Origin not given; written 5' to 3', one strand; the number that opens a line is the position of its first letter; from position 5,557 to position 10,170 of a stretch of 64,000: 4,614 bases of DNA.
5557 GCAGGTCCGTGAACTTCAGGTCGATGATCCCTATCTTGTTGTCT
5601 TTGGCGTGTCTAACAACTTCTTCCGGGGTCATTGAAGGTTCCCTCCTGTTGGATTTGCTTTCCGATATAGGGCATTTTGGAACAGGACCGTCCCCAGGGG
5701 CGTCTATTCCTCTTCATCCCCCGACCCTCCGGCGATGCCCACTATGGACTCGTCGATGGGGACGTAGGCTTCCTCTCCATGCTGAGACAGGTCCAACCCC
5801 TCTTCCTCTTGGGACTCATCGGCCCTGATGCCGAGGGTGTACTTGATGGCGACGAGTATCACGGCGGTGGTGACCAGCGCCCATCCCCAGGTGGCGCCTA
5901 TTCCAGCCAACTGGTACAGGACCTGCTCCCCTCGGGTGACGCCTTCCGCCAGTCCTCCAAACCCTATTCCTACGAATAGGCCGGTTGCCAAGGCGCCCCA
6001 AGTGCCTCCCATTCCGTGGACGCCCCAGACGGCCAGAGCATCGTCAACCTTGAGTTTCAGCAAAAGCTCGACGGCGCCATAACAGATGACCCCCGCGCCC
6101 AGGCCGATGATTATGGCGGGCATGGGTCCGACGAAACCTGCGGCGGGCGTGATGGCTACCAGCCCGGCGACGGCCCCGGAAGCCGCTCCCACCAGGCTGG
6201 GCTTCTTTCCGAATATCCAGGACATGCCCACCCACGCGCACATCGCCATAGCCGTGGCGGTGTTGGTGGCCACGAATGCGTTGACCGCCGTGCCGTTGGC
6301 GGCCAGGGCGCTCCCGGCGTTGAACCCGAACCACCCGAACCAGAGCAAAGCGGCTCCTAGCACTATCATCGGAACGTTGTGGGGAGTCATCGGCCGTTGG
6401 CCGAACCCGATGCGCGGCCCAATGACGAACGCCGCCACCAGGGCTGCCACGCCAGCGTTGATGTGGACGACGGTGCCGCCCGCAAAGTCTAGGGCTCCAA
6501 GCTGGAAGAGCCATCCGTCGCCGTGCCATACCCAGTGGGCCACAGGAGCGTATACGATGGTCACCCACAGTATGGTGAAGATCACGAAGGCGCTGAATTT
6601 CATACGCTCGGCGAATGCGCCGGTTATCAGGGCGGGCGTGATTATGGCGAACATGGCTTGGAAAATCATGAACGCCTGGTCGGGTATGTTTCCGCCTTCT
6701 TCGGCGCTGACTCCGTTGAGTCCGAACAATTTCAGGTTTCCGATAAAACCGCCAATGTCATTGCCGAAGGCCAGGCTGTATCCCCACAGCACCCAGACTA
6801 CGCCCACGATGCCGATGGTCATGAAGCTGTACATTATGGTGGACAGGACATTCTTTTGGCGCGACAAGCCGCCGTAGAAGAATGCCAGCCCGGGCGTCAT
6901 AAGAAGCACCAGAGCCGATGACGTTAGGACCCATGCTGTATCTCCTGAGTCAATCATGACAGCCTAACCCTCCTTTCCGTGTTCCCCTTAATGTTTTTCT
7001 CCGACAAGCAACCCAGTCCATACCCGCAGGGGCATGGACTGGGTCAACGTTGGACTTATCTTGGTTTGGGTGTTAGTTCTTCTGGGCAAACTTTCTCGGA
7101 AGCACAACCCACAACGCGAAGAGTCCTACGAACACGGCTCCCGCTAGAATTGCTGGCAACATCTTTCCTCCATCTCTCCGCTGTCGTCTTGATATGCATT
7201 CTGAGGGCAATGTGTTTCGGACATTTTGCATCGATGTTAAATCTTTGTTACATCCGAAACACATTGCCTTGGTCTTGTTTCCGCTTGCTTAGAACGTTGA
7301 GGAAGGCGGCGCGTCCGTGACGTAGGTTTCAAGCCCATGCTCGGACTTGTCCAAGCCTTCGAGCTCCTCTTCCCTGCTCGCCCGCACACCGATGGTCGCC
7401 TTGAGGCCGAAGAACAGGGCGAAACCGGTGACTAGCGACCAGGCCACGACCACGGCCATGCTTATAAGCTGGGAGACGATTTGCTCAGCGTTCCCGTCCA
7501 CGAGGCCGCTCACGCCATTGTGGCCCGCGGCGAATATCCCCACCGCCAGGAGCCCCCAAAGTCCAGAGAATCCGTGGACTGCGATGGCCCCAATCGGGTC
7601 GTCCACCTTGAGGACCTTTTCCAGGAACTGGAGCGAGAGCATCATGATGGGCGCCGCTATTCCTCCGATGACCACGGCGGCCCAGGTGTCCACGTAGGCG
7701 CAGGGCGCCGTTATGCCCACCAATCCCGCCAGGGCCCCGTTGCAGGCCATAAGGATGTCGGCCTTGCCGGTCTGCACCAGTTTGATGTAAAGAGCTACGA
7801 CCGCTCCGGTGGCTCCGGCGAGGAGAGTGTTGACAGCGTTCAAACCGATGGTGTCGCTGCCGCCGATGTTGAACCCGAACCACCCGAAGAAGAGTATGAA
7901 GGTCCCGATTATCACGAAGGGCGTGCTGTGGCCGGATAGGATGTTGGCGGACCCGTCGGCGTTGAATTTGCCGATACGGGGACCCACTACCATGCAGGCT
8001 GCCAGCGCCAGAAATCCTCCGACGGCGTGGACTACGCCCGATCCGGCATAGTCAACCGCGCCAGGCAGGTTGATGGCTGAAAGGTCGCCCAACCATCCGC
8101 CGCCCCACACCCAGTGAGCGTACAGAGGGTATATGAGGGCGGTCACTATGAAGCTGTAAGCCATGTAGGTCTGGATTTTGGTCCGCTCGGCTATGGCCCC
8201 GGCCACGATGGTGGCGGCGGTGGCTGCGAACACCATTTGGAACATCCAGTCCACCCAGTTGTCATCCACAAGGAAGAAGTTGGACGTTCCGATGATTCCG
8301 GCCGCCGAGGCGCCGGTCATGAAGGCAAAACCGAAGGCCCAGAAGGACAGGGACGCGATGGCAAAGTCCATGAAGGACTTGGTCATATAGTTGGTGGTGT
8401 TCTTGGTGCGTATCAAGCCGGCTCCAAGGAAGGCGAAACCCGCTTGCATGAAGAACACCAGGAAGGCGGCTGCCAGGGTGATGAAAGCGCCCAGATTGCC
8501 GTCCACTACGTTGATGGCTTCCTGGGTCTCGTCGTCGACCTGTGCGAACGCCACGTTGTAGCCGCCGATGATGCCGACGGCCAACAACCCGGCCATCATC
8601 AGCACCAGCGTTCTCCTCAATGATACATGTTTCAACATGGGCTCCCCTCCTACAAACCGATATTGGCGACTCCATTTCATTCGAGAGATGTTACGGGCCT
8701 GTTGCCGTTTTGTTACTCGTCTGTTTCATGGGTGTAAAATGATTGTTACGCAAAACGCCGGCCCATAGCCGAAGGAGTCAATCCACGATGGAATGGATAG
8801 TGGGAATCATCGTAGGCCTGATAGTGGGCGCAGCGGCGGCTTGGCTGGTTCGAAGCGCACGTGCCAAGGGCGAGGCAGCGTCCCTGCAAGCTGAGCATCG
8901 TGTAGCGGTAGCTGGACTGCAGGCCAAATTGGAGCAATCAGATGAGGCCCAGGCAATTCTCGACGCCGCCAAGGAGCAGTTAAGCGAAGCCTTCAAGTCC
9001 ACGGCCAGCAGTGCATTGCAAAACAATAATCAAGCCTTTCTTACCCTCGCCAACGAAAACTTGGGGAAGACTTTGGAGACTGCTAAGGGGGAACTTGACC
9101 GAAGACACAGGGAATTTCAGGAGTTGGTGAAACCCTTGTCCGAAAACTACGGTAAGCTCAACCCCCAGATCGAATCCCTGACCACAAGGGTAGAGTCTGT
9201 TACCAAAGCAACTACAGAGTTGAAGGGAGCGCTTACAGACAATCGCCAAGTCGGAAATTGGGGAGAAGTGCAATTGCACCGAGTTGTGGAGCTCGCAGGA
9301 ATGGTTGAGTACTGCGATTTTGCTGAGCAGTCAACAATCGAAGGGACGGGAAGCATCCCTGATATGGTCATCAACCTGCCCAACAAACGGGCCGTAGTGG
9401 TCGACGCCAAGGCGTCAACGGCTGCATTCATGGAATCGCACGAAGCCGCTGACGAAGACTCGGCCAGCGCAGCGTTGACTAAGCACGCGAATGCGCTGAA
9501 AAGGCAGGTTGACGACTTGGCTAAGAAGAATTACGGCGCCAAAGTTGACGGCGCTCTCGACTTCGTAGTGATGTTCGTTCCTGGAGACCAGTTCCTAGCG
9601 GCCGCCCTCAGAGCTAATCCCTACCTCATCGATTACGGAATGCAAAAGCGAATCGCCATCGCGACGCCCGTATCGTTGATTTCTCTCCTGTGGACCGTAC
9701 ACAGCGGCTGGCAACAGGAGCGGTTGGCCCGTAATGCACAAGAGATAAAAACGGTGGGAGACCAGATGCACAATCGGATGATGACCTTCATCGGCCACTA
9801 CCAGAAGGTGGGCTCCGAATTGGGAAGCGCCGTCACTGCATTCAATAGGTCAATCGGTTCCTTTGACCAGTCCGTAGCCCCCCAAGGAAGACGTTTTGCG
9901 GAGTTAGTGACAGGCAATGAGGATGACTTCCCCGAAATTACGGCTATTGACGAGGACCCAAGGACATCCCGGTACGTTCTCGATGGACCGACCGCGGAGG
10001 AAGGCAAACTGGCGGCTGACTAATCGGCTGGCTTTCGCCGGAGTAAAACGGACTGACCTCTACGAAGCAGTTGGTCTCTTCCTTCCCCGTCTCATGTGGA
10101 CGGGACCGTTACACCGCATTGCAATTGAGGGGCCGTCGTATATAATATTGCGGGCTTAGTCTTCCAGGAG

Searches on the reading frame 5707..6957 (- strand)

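Call 90: search_protein_families(library=pfam, proteins=[window:5707-6957:-], max_evalue=0.00001)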
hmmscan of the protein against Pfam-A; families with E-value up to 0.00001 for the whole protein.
window:5707-6957:- (417 aa): 1 family
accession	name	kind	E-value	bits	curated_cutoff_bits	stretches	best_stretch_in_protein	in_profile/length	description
PF00909.26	Ammonium_transp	-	1.1e-129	433.1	23.2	1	8-398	1-399/399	Ammonium Transporter Family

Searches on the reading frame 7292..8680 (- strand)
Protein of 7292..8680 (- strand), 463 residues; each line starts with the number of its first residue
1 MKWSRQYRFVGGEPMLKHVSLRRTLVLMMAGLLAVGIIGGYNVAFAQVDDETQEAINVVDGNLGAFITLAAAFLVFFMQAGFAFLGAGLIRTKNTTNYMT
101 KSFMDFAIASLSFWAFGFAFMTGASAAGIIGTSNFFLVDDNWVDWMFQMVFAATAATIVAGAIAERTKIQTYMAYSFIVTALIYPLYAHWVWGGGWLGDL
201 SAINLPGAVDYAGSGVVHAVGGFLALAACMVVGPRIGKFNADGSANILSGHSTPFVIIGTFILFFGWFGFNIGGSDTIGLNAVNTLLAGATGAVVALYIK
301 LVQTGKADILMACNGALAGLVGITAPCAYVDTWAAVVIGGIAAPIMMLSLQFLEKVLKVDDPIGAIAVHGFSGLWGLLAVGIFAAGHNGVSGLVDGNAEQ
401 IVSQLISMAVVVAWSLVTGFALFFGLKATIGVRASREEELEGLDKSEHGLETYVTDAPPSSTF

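Call 90: search_protein_families(library=pfam, proteins=[window:7292-8680:-], max_evalue=0.00001)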
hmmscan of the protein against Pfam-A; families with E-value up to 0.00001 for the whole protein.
window:7292-8680:- (463 aa): 1 family
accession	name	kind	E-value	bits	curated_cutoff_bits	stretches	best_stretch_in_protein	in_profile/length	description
PF00909.26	Ammonium_transp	-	7.1e-119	397.5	23.2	1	68-453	3-399/399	Ammonium Transporter Family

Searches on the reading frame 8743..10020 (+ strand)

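Call 90: search_protein_families(library=pfam, proteins=[window:8743-10020:+], max_evalue=0.00001)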
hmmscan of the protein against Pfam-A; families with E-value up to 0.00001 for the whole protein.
window:8743-10020:+ (426 aa): 1 family
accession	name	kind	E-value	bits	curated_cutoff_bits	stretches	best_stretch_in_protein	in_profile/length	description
PF02646.22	RmuC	-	4.2e-79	266.1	26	1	106-388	2-284/291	RmuC family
